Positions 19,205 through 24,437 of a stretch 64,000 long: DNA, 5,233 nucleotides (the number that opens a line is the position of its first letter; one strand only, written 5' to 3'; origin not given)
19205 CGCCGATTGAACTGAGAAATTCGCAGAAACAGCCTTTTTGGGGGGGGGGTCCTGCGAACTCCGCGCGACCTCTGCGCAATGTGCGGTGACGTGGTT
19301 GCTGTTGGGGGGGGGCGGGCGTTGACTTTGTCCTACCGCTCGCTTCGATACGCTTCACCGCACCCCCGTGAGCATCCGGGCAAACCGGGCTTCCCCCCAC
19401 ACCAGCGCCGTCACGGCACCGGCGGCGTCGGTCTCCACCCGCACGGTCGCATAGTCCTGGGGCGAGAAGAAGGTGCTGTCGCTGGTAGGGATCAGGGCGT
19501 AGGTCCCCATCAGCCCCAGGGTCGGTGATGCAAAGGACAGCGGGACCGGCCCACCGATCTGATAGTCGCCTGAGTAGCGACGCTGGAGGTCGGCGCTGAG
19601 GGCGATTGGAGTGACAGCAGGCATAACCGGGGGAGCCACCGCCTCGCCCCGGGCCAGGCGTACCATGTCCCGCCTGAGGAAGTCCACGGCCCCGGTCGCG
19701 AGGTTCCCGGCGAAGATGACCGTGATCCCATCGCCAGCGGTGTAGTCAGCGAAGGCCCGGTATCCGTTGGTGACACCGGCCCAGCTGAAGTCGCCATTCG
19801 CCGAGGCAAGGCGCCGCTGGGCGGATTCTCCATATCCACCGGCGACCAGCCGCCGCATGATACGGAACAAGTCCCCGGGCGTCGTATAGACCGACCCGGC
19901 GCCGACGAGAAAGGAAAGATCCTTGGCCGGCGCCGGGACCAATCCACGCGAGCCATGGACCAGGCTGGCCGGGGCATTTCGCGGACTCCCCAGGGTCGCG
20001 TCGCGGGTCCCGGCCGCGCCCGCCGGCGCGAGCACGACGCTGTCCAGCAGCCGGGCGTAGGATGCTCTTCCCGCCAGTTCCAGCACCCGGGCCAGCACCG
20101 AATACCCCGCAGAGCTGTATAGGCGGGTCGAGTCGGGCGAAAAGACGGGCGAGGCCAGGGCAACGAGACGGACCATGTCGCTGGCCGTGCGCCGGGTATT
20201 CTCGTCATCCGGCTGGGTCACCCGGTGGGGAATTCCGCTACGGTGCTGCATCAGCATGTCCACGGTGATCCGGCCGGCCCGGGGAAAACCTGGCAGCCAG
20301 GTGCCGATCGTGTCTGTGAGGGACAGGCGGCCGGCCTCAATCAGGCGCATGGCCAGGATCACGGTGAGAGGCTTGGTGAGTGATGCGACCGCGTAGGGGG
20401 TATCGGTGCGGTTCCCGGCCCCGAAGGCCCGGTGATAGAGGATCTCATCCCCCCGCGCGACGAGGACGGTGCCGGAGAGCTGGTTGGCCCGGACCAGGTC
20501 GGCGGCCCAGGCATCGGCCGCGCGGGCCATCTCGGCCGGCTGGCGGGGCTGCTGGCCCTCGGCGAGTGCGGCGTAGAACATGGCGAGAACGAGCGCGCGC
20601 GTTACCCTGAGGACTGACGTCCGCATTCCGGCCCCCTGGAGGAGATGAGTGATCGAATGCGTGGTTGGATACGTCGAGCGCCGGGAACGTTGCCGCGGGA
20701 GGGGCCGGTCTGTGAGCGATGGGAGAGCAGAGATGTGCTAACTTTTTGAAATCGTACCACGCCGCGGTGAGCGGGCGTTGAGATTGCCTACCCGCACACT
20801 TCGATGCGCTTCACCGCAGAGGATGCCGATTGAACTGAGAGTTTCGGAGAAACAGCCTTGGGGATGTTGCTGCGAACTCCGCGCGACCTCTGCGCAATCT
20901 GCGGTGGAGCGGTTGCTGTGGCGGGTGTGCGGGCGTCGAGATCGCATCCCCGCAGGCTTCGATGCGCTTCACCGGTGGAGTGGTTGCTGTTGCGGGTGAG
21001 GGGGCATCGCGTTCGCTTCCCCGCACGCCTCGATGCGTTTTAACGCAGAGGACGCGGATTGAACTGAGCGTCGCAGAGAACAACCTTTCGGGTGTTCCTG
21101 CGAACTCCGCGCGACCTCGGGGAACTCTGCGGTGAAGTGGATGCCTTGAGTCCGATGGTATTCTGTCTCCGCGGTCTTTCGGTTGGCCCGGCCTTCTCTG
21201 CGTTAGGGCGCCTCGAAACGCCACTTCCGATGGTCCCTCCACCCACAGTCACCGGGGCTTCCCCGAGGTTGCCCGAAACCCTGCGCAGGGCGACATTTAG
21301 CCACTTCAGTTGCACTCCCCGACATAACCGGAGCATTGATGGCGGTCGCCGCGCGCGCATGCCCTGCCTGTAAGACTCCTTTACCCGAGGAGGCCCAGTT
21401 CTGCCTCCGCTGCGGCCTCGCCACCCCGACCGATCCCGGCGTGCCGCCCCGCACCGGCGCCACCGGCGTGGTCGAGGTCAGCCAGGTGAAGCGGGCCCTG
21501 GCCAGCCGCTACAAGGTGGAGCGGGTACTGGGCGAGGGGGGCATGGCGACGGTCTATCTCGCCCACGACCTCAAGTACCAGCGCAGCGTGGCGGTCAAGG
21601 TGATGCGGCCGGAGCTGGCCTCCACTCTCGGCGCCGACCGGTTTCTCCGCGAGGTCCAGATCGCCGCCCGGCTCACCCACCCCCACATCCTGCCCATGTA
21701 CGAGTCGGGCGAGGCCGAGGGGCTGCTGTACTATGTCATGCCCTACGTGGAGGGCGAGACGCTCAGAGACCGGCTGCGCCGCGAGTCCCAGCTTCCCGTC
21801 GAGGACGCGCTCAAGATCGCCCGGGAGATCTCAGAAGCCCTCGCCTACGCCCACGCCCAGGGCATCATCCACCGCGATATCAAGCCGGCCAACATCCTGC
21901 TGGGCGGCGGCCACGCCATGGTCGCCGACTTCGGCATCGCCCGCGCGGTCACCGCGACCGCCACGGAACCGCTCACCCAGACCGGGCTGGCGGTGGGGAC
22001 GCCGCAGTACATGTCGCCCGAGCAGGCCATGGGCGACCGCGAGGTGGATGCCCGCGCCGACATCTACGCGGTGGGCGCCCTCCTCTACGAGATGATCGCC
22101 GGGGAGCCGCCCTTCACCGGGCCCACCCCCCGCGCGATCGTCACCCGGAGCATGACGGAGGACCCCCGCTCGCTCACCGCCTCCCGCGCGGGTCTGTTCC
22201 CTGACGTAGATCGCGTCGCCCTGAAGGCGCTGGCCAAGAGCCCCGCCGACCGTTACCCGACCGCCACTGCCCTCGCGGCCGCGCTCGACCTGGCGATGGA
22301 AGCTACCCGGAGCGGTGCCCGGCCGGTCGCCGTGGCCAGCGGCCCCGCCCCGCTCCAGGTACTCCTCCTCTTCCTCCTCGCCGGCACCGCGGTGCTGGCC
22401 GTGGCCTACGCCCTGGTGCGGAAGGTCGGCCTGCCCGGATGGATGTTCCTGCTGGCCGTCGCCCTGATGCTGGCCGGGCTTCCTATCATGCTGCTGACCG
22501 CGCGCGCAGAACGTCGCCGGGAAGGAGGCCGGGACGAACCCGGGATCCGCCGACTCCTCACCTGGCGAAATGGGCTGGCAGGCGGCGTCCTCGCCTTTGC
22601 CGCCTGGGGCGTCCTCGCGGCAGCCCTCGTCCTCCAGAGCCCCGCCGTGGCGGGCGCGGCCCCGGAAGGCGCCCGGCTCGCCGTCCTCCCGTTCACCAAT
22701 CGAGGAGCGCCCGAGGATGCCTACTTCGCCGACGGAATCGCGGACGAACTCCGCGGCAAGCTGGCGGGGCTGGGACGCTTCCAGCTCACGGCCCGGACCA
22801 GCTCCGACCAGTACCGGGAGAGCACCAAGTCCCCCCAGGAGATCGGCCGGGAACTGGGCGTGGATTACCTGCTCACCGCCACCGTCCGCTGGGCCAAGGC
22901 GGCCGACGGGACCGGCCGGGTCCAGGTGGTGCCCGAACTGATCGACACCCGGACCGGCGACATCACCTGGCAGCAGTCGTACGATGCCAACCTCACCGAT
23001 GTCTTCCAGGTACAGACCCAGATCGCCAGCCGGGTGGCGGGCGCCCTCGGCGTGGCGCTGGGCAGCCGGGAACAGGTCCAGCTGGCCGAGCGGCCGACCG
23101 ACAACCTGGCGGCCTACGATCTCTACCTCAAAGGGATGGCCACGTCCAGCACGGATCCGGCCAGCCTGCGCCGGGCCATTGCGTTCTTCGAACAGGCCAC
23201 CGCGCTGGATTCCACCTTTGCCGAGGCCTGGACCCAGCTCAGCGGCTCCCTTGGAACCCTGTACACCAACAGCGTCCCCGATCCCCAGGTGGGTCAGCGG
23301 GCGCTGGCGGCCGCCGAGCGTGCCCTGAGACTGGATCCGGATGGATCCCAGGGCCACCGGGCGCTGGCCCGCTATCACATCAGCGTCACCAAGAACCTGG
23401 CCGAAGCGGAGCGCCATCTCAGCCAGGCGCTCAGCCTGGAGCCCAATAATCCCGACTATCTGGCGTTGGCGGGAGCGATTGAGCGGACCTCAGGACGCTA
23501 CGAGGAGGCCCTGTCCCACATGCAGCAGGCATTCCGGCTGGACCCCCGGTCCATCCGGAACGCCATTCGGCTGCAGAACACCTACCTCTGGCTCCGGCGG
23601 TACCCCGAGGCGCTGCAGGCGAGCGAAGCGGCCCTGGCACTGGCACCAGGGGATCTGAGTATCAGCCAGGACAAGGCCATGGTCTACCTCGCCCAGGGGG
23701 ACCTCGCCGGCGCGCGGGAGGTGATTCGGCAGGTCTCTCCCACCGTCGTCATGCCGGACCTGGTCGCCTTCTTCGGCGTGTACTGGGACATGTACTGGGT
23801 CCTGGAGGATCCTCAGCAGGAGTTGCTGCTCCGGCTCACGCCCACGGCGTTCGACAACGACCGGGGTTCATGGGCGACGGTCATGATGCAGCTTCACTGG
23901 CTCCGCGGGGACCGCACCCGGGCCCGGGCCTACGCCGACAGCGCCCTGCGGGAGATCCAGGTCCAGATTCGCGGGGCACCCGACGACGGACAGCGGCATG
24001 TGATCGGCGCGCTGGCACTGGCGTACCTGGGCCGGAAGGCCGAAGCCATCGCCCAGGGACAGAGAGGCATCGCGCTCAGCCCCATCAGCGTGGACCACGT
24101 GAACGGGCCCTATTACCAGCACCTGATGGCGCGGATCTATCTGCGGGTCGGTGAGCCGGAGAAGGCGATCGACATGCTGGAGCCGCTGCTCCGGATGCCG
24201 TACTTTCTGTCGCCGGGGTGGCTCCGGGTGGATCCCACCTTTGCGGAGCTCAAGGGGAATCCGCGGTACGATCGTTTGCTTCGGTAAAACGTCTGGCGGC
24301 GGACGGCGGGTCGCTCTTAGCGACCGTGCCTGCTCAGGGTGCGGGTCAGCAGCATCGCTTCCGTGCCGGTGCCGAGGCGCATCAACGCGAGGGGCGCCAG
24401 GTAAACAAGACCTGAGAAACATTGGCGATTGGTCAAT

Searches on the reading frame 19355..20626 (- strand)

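Call 24: search_protein_families(library=pfam, proteins=[window:19355-20626:-], max_evalue=0.0001)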
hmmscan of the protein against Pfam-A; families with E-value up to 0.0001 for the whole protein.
window:19355-20626:- (423 aa): 1 family
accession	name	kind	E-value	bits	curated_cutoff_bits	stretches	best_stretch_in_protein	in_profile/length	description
PF00144.29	Beta-lactamase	-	4.6e-38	131.6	27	1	43-279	7-257/329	Beta-lactamase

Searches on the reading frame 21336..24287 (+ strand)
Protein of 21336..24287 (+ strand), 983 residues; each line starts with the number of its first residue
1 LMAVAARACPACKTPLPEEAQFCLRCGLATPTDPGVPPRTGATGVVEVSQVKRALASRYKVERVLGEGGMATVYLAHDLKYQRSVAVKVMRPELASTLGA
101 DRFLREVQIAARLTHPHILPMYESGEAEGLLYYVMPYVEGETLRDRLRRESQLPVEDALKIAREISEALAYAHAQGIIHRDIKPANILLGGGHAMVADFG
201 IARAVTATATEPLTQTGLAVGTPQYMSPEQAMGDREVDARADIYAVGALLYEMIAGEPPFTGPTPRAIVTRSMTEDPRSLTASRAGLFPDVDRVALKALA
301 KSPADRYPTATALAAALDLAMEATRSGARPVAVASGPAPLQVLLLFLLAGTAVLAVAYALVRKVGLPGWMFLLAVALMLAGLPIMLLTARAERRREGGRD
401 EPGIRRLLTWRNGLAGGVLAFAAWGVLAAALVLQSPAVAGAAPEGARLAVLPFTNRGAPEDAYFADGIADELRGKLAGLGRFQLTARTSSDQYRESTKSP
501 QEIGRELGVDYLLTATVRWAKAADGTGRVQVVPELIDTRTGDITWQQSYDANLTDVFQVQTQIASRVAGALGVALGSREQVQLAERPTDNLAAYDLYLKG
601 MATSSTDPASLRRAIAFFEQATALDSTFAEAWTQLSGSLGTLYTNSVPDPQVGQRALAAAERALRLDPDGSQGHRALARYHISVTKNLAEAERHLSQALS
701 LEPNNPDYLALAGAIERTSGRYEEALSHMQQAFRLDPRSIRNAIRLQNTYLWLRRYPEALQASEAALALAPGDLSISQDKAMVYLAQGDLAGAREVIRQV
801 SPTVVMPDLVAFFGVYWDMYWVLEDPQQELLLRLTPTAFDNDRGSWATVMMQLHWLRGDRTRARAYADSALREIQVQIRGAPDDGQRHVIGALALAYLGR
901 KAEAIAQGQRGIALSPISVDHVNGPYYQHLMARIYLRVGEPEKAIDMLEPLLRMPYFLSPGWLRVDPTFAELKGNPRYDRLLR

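Call 24: search_protein_families(library=pfam, proteins=[window:21336-24287:+], max_evalue=0.0001)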
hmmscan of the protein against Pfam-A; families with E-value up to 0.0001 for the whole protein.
window:21336-24287:+ (983 aa): 18 families
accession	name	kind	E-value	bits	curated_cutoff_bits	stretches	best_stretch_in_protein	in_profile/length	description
PF00069.31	Pkinase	-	2.3e-50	171.9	31.7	1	59-275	1-212/263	Protein kinase domain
PF07714.23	PK_Tyr_Ser-Thr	-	2.6e-33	115.9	23.1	1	60-306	2-248/258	Protein tyrosine and serine/threonine kinase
PF14559.12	TPR_19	-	2.1e-17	63.7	25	1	755-802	6-53/68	Tetratricopeptide repeat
PF07719.23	TPR_2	-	9.6e-17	60.1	27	0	707-738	2-33/34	Tetratricopeptide repeat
PF13428.12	TPR_14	-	9.7e-14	51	23.5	0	708-745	3-40/44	Tetratricopeptide repeat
PF13431.12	TPR_17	-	2e-10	40.6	24.4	0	696-726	3-33/34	Tetratricopeptide repeat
PF13424.12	TPR_12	-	2.4e-10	40.9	30.1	0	685-736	16-75/77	Tetratricopeptide repeat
PF00515.34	TPR_1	-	1.1e-09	38.1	27.8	0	686-705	15-34/34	Tetratricopeptide repeat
PF13181.12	TPR_8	-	2e-09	37.3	25.7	0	708-737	3-32/34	Tetratricopeptide repeat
PF01636.29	APH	-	7.5e-08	32.9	23.2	0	67-168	7-103/239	Phosphotransferase enzyme family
PF13371.12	TPR_9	-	1.1e-07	32.2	35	1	746-795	1-50/73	Tetratricopeptide repeat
PF23914.1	TPR_CcmH_CycH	-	6.5e-07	29.8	42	1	654-734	67-149/158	Cytochrome c-type biogenesis protein H TPR domain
PF13414.12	TPR_11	-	1.1e-06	28.7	26.8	0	715-739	3-27/42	TPR repeat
PF03109.22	ABC1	-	2.1e-06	27.5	22.9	0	134-217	146-229/244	ABC1 atypical kinase-like domain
PF12895.13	ANAPC3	-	8.3e-06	26.4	27.2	0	687-763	4-79/82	Anaphase-promoting complex, cyclosome, subunit 3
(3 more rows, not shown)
